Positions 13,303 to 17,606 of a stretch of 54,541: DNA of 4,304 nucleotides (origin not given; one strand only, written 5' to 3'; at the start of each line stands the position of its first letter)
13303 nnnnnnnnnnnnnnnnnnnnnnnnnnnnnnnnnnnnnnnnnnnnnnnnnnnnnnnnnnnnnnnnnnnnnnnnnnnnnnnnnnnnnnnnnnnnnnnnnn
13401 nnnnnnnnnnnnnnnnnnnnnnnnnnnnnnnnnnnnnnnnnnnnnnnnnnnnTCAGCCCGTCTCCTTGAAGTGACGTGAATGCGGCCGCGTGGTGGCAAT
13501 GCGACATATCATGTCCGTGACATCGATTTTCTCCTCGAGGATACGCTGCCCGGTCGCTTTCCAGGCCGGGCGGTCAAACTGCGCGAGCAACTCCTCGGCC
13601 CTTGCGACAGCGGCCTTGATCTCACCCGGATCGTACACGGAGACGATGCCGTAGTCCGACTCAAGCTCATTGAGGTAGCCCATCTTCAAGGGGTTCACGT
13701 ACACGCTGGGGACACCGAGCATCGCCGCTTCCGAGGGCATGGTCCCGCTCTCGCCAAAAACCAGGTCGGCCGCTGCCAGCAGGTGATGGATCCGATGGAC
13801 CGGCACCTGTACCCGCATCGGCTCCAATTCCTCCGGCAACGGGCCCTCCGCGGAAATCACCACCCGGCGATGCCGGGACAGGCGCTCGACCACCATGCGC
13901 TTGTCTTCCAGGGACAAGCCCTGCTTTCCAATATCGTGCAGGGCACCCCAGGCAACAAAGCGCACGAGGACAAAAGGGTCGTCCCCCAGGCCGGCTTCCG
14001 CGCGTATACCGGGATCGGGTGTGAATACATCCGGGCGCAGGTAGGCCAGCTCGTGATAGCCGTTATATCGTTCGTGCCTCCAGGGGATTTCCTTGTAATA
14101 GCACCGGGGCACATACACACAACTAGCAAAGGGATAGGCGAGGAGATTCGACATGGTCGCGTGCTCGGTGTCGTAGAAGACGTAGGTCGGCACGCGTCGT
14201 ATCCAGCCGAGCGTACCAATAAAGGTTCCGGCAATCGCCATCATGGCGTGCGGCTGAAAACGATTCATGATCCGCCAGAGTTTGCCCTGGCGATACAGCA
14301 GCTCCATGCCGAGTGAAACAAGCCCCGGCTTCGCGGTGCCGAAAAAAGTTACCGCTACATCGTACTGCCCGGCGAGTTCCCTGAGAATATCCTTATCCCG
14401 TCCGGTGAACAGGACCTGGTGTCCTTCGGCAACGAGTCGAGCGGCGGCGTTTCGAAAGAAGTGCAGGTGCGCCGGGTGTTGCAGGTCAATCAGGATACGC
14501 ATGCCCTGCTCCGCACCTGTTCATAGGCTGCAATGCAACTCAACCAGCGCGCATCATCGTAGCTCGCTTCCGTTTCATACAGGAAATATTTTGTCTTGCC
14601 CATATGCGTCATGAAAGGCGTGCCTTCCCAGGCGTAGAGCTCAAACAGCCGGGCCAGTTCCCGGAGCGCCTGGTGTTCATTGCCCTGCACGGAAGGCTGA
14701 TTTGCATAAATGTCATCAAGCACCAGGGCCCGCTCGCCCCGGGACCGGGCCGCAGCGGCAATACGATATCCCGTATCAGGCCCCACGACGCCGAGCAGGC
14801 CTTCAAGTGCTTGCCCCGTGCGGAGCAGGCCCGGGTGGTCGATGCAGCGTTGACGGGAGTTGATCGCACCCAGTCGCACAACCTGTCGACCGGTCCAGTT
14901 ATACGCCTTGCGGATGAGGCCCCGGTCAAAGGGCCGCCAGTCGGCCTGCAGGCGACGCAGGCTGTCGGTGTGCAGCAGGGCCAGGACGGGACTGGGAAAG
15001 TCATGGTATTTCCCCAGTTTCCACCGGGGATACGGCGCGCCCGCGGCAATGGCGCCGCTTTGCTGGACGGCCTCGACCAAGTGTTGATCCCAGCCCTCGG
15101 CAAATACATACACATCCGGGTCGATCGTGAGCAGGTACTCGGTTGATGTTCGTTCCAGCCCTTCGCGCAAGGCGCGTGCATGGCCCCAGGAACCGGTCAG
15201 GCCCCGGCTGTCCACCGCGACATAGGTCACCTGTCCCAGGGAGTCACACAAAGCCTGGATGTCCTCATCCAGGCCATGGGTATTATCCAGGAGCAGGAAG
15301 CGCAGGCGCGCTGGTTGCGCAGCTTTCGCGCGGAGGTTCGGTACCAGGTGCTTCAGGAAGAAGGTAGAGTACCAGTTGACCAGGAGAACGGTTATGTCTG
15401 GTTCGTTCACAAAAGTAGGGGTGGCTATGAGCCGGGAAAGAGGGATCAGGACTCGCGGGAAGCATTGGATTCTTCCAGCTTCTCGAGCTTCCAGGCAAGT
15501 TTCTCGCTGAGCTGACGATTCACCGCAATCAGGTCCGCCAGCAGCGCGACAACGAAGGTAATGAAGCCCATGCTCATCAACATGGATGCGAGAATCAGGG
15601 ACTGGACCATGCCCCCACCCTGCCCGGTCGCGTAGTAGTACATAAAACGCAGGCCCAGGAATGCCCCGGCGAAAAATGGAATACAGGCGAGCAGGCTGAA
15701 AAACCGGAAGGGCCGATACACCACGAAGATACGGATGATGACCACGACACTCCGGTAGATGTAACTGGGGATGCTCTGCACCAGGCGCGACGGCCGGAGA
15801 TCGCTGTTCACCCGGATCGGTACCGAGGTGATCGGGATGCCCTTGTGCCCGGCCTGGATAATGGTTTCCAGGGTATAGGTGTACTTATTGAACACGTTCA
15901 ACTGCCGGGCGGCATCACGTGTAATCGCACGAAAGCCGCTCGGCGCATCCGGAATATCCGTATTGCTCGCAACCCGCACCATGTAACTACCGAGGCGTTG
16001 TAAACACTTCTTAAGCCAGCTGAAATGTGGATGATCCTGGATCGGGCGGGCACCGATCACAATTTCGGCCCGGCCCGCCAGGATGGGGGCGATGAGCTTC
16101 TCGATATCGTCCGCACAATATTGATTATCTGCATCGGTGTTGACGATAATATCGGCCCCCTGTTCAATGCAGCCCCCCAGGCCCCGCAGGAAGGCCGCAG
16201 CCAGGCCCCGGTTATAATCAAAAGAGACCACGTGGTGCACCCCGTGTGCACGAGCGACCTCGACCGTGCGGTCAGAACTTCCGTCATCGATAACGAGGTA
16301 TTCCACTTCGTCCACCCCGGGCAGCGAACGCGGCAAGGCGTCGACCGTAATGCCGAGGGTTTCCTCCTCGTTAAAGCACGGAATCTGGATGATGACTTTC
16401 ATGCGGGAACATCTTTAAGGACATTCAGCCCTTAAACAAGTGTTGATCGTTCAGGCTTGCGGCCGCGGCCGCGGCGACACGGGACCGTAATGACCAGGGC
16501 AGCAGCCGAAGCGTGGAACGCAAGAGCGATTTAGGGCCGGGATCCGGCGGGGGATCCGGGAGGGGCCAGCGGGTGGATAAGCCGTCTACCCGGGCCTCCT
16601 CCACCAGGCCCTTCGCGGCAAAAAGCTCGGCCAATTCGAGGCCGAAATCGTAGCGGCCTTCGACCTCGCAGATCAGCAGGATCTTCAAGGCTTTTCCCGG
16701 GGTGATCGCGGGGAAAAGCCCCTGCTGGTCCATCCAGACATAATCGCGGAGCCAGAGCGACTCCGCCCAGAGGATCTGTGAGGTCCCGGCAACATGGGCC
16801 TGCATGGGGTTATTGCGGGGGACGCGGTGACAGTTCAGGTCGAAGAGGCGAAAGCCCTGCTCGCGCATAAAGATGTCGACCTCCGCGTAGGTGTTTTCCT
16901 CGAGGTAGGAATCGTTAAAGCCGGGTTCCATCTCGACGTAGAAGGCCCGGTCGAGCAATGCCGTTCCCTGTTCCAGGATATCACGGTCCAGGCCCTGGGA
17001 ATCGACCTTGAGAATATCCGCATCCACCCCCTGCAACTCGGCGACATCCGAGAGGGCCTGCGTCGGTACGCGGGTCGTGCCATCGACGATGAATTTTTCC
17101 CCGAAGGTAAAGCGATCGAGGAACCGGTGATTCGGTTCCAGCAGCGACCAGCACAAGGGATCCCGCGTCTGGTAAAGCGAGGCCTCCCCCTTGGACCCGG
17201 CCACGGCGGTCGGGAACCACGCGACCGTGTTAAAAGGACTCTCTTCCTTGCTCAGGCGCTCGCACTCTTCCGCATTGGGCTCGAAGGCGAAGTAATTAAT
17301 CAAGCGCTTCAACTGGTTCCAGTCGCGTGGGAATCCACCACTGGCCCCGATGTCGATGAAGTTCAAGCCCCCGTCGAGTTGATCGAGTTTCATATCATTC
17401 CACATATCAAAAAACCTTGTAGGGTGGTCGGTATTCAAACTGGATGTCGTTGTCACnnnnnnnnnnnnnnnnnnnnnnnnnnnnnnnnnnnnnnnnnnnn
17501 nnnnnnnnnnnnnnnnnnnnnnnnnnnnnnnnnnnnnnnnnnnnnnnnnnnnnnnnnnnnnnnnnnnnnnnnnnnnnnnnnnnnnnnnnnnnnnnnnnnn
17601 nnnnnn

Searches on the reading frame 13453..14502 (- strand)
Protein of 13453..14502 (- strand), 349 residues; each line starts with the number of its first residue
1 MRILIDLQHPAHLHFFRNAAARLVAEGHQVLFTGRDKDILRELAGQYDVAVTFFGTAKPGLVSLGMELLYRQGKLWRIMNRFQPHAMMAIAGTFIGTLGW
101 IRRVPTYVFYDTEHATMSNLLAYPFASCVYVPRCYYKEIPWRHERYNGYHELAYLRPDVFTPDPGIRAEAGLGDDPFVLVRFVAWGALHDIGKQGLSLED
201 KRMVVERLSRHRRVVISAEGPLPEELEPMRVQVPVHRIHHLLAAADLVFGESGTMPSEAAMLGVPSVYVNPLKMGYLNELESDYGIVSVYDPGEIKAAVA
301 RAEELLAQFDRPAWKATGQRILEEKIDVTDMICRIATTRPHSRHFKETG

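Call 8: search_protein_families(library=pfam, proteins=[window:13453-14502:-], max_evalue=0.01)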
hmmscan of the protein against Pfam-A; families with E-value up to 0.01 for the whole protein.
window:13453-14502:- (349 aa): 2 families
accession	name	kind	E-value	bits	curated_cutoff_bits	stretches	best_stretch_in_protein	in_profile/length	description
PF04007.18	DUF354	-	1.2e-12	48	22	1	2-278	2-294/349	Protein of unknown function (DUF354)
PF02350.25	Epimerase_2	-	0.0093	15.3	30.6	0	233-269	248-284/347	UDP-N-acetylglucosamine 2-epimerase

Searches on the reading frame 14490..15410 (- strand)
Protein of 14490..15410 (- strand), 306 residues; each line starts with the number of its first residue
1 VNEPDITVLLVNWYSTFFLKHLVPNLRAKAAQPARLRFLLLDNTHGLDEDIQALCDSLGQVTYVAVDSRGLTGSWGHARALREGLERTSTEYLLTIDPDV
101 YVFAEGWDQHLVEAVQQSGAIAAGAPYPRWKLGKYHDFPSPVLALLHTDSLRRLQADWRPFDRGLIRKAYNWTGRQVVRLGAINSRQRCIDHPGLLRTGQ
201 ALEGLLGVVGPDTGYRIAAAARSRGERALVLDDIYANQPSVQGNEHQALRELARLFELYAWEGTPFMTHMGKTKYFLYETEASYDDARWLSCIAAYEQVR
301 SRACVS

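Call 8: search_protein_families(library=pfam, proteins=[window:14490-15410:-], max_evalue=0.01)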
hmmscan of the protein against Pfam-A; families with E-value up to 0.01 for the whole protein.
window:14490-15410:- (306 aa): 1 family
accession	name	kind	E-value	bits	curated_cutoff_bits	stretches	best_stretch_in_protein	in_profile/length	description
PF00535.33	Glycos_transf_2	-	1.8e-06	28.4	23.3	1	72-136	61-124/168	Glycosyl transferase family 2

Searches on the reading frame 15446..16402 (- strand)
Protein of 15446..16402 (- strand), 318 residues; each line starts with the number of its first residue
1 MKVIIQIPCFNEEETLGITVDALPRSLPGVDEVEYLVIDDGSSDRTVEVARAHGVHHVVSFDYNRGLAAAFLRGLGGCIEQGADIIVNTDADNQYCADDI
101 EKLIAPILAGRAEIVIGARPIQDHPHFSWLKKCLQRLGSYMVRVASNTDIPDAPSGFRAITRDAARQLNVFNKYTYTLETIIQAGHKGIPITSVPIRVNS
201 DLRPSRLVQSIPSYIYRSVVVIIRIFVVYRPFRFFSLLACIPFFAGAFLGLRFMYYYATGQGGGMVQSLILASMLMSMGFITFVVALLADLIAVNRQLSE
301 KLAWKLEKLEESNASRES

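Call 8: search_protein_families(library=pfam, proteins=[window:15446-16402:-], max_evalue=0.01)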
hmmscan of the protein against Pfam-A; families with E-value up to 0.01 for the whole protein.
window:15446-16402:- (318 aa): 1 family
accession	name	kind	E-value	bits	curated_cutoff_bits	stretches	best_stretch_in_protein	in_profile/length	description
PF00535.33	Glycos_transf_2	-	1.8e-23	83.7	23.3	1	7-167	4-166/168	Glycosyl transferase family 2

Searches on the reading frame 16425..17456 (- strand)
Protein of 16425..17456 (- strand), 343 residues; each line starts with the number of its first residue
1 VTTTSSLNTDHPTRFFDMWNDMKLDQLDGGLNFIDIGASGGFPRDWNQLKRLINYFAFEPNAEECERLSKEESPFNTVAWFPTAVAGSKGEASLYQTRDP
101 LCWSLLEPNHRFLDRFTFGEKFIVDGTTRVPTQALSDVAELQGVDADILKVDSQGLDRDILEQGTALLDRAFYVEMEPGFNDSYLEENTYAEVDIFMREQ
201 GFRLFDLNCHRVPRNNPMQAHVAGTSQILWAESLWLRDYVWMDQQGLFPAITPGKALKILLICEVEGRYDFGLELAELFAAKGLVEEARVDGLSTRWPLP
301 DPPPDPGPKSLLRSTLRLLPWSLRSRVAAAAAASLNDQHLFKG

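Call 8: search_protein_families(library=pfam, proteins=[window:16425-17456:-], max_evalue=0.01)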
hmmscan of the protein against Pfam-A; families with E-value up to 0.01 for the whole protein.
window:16425-17456:- (343 aa): 1 family
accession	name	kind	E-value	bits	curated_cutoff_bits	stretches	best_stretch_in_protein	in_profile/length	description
PF05050.19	Methyltransf_21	-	7.8e-12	46.1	22.7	1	50-204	21-173/173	Methyltransferase FkbM domain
